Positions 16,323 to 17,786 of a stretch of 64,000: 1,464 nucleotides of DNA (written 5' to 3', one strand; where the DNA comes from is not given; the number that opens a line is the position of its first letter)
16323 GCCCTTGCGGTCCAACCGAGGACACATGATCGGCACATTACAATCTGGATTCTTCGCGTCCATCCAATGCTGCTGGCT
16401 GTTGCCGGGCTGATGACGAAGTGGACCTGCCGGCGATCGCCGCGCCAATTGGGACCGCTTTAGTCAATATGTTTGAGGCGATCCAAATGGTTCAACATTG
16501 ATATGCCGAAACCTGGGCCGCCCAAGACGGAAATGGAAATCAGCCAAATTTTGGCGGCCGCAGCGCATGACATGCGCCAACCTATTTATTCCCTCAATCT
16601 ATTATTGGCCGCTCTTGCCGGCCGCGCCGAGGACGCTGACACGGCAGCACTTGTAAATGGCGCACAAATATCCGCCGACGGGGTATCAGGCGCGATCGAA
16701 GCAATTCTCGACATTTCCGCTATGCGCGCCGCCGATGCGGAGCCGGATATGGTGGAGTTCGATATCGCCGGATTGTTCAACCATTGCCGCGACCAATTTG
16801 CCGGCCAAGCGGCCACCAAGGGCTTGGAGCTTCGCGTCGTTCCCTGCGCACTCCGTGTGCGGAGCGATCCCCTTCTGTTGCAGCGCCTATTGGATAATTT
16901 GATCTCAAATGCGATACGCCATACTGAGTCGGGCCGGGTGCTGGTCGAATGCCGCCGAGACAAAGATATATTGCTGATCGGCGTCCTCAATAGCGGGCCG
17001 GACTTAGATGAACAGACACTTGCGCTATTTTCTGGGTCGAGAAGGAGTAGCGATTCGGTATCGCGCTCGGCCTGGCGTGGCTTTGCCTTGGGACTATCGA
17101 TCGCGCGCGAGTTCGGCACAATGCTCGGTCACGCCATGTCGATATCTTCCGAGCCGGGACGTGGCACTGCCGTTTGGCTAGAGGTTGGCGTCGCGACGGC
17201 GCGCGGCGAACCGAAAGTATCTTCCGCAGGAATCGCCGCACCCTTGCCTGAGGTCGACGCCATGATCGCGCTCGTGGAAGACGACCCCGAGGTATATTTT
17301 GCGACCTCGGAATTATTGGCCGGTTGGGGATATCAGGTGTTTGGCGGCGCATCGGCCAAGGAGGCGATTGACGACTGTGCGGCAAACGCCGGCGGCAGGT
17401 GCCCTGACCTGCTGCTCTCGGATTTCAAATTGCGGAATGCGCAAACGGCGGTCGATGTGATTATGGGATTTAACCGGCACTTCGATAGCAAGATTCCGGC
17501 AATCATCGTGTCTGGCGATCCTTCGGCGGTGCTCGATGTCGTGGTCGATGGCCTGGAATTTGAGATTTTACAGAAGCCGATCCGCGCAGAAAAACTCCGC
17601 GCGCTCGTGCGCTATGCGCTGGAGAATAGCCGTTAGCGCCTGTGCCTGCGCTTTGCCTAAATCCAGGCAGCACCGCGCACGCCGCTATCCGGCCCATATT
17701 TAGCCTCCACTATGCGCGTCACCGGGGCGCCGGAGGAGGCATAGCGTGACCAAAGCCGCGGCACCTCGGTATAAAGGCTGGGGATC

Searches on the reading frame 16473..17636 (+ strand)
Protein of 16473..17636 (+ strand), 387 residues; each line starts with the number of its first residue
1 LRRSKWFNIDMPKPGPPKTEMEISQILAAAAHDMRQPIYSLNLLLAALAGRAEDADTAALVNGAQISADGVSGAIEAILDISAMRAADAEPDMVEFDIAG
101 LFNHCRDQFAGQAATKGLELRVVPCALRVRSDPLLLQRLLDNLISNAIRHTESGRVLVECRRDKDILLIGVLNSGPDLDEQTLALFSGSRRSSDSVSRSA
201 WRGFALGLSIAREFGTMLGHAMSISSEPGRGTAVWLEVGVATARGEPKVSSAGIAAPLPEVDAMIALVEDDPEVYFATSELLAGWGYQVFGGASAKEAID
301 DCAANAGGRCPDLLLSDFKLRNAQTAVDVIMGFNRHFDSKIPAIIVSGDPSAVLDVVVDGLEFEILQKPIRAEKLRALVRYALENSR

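Call 52: search_protein_families(library=pfam, proteins=[window:16473-17636:+], max_evalue=1e-8)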
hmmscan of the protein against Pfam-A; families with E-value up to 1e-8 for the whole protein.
window:16473-17636:+ (387 aa): 1 family
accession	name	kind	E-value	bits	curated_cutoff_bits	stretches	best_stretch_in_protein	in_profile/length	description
PF02518.31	HATPase_c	-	1.6e-16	61.2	26.4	1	132-238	2-107/111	Histidine kinase-, DNA gyrase B-, and HSP90-like ATPase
